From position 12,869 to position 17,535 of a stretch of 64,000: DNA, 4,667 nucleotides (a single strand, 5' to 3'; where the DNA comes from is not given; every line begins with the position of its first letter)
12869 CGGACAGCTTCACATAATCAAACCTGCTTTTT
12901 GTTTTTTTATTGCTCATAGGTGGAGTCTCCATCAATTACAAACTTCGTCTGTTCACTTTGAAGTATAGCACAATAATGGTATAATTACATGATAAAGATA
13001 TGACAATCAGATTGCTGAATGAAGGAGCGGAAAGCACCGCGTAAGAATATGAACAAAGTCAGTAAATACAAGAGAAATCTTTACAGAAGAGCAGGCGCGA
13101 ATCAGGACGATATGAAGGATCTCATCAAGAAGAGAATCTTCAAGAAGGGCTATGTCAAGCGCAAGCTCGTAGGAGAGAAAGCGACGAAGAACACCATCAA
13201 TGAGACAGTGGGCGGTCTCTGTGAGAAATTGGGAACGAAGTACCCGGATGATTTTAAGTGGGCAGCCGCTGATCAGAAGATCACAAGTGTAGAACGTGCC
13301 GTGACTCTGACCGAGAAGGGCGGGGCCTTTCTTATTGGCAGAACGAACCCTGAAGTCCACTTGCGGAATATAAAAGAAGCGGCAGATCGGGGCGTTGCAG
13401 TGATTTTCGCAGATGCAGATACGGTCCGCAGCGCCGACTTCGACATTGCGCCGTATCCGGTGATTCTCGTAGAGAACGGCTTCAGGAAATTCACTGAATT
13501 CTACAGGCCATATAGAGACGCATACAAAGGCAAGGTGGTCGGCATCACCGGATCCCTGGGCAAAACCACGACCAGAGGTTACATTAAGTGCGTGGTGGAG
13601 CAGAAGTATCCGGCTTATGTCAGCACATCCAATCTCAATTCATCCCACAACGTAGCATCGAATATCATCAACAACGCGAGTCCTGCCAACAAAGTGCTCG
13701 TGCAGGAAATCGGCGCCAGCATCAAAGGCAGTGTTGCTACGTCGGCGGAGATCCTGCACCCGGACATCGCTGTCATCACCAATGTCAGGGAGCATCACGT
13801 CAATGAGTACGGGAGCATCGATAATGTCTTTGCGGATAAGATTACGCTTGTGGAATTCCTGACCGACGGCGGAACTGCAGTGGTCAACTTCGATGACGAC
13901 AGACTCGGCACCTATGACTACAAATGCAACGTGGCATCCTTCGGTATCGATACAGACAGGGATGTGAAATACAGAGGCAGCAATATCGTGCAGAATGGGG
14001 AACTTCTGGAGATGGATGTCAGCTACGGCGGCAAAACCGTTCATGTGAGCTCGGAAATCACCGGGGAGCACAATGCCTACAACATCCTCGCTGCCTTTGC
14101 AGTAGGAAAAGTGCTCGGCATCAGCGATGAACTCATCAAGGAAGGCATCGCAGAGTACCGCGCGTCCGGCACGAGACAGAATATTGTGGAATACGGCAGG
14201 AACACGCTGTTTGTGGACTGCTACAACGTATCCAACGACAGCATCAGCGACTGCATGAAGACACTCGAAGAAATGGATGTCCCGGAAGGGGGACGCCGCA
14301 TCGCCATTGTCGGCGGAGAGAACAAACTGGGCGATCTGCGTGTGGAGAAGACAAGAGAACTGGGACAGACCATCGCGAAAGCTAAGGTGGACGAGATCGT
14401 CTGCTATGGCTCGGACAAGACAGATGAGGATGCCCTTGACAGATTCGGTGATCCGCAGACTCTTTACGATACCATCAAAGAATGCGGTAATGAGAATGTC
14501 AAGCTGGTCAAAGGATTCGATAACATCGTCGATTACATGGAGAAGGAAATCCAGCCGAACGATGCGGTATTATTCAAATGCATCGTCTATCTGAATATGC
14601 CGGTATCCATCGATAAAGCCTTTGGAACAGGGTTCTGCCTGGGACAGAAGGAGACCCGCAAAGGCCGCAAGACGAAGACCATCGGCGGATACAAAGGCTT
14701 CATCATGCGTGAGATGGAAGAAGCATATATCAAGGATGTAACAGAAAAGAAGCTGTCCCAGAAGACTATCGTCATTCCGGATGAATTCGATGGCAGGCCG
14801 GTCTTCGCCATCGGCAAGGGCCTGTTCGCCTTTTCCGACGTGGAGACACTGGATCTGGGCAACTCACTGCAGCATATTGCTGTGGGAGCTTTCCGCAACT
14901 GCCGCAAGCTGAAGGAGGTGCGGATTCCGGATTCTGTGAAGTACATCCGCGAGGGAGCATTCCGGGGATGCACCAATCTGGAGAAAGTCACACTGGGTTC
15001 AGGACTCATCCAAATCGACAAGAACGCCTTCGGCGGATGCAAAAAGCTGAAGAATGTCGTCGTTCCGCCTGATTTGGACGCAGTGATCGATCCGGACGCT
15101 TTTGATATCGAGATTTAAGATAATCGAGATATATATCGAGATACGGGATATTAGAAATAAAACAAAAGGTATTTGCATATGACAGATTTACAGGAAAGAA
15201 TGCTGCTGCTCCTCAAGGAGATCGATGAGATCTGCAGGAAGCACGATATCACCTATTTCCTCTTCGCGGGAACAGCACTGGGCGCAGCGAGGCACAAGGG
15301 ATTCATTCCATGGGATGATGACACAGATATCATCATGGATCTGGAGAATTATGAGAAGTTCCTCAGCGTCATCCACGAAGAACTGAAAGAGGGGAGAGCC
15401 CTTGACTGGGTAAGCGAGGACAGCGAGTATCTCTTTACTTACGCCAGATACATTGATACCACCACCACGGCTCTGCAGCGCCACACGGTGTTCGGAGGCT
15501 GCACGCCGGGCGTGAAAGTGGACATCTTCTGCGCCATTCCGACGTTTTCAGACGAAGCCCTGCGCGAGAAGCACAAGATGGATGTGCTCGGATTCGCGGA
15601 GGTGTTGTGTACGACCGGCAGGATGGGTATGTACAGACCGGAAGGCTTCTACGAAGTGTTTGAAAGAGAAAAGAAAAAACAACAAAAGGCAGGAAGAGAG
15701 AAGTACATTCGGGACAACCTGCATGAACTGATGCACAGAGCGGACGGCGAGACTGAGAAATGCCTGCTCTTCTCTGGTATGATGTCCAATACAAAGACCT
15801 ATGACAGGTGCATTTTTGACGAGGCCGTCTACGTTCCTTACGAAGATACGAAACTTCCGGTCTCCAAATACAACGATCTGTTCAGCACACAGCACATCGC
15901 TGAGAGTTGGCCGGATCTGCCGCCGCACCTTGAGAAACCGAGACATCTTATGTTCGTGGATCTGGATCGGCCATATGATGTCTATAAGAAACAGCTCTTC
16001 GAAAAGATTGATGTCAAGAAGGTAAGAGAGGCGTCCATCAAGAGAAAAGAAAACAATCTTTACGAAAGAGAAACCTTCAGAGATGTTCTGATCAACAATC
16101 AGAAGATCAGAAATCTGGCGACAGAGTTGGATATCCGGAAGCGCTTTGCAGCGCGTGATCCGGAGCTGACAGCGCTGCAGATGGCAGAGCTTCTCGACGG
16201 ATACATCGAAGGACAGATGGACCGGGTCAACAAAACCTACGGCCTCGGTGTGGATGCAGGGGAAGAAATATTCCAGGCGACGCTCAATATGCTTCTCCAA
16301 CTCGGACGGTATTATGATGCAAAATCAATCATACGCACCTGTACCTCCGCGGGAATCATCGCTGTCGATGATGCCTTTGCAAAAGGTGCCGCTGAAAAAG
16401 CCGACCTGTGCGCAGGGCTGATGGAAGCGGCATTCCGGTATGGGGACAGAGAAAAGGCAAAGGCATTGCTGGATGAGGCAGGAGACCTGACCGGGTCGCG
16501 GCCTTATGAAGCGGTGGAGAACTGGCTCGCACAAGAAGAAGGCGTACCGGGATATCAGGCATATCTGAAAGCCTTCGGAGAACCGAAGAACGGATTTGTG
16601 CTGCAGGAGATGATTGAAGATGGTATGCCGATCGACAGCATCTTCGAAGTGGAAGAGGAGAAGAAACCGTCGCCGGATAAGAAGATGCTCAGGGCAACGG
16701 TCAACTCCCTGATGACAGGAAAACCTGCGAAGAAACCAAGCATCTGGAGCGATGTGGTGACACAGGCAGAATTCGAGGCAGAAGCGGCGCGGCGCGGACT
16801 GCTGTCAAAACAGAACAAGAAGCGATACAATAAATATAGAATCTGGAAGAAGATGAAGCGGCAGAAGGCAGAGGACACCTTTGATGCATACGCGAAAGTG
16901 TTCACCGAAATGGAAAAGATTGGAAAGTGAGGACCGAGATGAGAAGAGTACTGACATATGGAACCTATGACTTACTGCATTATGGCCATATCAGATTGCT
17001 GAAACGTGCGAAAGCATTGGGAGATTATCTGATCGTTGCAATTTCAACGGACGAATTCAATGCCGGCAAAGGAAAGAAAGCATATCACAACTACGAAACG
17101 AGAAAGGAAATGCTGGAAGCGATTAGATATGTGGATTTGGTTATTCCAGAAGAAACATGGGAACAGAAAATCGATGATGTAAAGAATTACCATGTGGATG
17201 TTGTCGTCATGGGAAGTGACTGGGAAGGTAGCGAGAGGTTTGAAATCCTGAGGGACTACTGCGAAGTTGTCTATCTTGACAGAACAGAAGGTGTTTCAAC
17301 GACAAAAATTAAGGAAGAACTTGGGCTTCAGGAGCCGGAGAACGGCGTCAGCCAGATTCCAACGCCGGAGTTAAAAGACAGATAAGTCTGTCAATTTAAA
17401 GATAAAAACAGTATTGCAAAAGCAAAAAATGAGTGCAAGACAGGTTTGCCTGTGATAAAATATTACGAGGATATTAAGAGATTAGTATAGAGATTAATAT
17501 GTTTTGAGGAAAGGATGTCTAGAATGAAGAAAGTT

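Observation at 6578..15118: Amidoligase island inside a teichoic-acid locus: three PF14397-type ATP-grasp genes plus a MurF-like ligase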

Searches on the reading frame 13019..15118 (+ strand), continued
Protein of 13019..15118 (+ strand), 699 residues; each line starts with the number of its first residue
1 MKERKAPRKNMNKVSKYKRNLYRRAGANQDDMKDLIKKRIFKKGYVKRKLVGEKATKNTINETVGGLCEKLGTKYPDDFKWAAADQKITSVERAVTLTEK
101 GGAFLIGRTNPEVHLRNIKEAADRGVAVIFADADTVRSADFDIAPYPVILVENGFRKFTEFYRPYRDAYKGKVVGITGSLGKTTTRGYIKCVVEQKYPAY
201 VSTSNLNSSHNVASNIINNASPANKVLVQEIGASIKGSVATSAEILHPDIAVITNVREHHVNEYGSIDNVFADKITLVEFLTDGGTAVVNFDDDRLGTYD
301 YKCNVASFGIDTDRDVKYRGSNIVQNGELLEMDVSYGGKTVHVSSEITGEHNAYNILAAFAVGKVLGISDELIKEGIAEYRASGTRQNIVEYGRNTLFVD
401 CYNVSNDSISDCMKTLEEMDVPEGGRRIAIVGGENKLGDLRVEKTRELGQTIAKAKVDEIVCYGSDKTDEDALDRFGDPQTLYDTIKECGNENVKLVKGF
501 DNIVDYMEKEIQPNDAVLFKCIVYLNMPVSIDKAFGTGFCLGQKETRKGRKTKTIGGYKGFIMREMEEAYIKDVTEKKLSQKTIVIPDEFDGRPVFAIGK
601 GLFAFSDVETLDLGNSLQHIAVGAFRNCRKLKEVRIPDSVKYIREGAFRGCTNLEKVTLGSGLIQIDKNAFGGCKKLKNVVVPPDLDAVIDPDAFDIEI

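Call 81: find_encoding_contigs(protein=P0045, flank=10000, max_places=1)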
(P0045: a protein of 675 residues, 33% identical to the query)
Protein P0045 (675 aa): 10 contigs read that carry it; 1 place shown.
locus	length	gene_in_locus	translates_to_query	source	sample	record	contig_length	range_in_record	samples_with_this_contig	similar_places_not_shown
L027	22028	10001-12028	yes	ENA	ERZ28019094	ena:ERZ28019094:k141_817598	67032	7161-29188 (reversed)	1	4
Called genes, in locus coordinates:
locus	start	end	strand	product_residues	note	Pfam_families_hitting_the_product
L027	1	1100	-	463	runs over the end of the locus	PF02667:SCFA_trans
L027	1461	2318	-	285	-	PF05853:BKACE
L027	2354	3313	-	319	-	PF02737:3HCDH_N, PF00725:3HCDH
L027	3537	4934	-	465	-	PF00004:AAA (faint), PF13426:PAS_9 (faint), PF00158:Sigma54_activat, PF14532:Sigma54_activ_2, PF07724:AAA_2 (weak), PF07728:AAA_5 (weak), PF25601:AAA_lid_14, PF02954:HTH_8, +1 more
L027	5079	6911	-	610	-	PF00664:ABC_membrane, PF00005:ABC_tran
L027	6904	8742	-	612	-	PF00664:ABC_membrane, PF00005:ABC_tran, PF02463:SMC_N (weak)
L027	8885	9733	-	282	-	PF02737:3HCDH_N, PF03807:F420_oxidored (faint), PF00725:3HCDH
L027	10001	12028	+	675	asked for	PF08245:Mur_ligase_M, PF13306:LRR_5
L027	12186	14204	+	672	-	PF08245:Mur_ligase_M, PF02875:Mur_ligase_C (weak), PF13306:LRR_5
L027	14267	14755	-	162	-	PF04073:tRNA_edit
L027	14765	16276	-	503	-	PF08903:DUF1846, PF20921:DUF1846_C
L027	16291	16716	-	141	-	PF09148:DUF1934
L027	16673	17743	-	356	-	PF01820:Dala_Dala_lig_N, PF02786:CPSase_L_D2, PF02222:ATP-grasp, PF07478:Dala_Dala_lig_C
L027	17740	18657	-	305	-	PF01430:HSP33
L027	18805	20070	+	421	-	PF00089:Trypsin, PF13365:Trypsin_2, PF13180:PDZ_2, PF17820:PDZ_6 (weak)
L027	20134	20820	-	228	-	PF00392:GntR, PF01325:Fe_dep_repress (weak), PF13412:HTH_24 (weak), PF07729:FCD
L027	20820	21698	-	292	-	PF00288:GHMP_kinases_N, PF08544:GHMP_kinases_C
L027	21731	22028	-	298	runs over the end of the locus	PF13205:Big_5 (faint)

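Call 82: find_encoding_contigs(protein=P0054, flank=10000, max_places=1)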
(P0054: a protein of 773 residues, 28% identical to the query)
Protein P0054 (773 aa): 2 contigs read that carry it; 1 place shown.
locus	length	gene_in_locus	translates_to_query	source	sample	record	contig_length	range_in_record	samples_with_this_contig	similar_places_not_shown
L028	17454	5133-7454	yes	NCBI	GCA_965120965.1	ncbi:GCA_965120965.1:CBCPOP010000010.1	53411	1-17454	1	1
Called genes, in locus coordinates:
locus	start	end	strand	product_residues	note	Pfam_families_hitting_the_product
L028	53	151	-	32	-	-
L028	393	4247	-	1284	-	PF01841:Transglut_core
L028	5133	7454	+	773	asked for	PF08245:Mur_ligase_M, PF02875:Mur_ligase_C, PF13306:LRR_5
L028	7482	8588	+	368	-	PF01820:Dala_Dala_lig_N, PF02786:CPSase_L_D2 (weak), PF02222:ATP-grasp, PF07478:Dala_Dala_lig_C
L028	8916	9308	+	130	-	PF00872:Transposase_mut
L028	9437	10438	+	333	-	PF01757:Acyl_transf_3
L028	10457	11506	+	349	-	PF01073:3Beta_HSD, PF01370:Epimerase, PF02719:Polysacc_synt_2, PF04321:RmlD_sub_bind, PF07993:NAD_binding_4 (faint), PF13460:NAD_binding_10 (weak), PF16363:GDP_Man_Dehyd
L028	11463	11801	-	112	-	PF08769:Spo0A_C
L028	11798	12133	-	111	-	-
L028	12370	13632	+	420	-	PF10509:GalKase_gal_bdg, PF00288:GHMP_kinases_N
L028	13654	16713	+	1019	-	PF07690:MFS_1, PF13347:MFS_2 (weak), PF02837:Glyco_hydro_2_N (weak), PF22666:Glyco_hydro_2_N2, PF02836:Glyco_hydro_2_C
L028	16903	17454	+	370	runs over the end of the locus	PF02463:SMC_N, PF13175:AAA_15, PF13304:AAA_21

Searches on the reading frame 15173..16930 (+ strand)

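Call 3: search_protein_families(library=pfam, proteins=[window:15173-16930:+], max_evalue=0.01)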
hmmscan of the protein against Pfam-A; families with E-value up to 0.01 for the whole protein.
window:15173-16930:+ (585 aa): 1 family
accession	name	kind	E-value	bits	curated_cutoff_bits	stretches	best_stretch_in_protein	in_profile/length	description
PF04991.19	LicD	-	5.5e-30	105.6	22.6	1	21-230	1-214/227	LicD family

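Call 9: search_protein_families(library=ncbifam, proteins=[window:15173-16930:+], max_evalue=0.01)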
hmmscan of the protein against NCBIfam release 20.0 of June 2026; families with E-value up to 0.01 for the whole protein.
window:15173-16930:+ (585 aa): 1 family
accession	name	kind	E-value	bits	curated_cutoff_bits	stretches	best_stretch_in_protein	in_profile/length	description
NF045866.1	GGPL_Ptran_Mf1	equivalog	3.2e-20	73.3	225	1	7-125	2-103/240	diacylglycerol cholinephosphotransferase Mf1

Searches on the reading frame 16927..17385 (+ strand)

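Call 3: search_protein_families(library=pfam, proteins=[window:16927-17385:+], max_evalue=0.01)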
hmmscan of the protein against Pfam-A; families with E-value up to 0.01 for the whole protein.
window:16927-17385:+ (152 aa): 3 families
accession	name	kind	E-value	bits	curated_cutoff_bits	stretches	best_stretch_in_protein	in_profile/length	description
PF01467.32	CTP_transf_like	-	4.8e-26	92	21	1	9-130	1-132/133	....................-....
PF02569.21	Pantoate_ligase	-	0.0012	18.5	20.7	1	8-115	23-127/268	Pantoate-beta-alanine ligase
PF06574.18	FAD_syn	-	0.0013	19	27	0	5-32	6-33/158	FAD synthetase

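Call 9: search_protein_families(library=ncbifam, proteins=[window:16927-17385:+], max_evalue=0.01)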
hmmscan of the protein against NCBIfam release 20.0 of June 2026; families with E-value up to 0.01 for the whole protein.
window:16927-17385:+ (152 aa): 13 families
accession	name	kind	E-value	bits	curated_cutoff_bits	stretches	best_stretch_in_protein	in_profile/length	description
TIGR01518.1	g3p_cytidyltrns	equivalog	1.2e-56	190.2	165.4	1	8-132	1-125/125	glycerol-3-phosphate cytidylyltransferase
TIGR00125.1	cyt_tran_rel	domain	1.7e-20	73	27.7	1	7-71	1-64/65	adenylyltransferase/cytidyltransferase family protein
TIGR02199.1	rfaE_dom_II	equivalog_domain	1.7e-19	70.1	181.5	1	5-130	11-140/144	D-glycero-beta-D-manno-heptose 1-phosphate adenylyltransferase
NF008454.0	PRK11316.1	equivalog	1.3e-16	60.2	521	1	6-132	341-471/475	bifunctional D-glycero-beta-D-manno-heptose-7-phosphate kinase/D-glycero-beta-D-manno-heptose 1-phosphate adenylyltransferase HldE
NF001985.0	PRK00777.1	subfamily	8.6e-13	48.6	104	1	4-66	3-65/157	pantetheine-phosphate adenylyltransferase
NF002250.0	PRK01170.1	subfamily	3.1e-08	33.5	489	1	7-65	2-59/322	bifunctional pantetheine-phosphate adenylyltransferase/NTP phosphatase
TIGR01510.1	coaD_prev_kdtB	equivalog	5.4e-07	29.7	103.3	1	9-67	3-56/155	pantetheine-phosphate adenylyltransferase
NF041124.1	CoaD_Thcocales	equivalog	4.2e-06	26.7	290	1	3-59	2-59/156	phosphopantetheine adenylyltransferase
NF045965.1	RibF_rel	equivalog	1.8e-05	24.3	200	1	8-112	15-138/279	FAD synthase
NF005518.0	PRK07143.1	equivalog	0.00012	21.6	232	1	8-100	18-120/281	hypothetical protein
NF004162.0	PRK05627.1-5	equivalog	0.00021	20.8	241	1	5-73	13-84/304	bifunctional riboflavin kinase/FAD synthetase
NF003787.0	PRK05379.1-4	equivalog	0.0028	16.7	449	0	10-66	14-68/346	bifunctional nicotinamide-nucleotide adenylyltransferase/Nudix hydroxylase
NF005519.0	PRK07152.1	equivalog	0.01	14.8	315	0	10-67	6-63/361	nicotinate-nucleotide adenylyltransferase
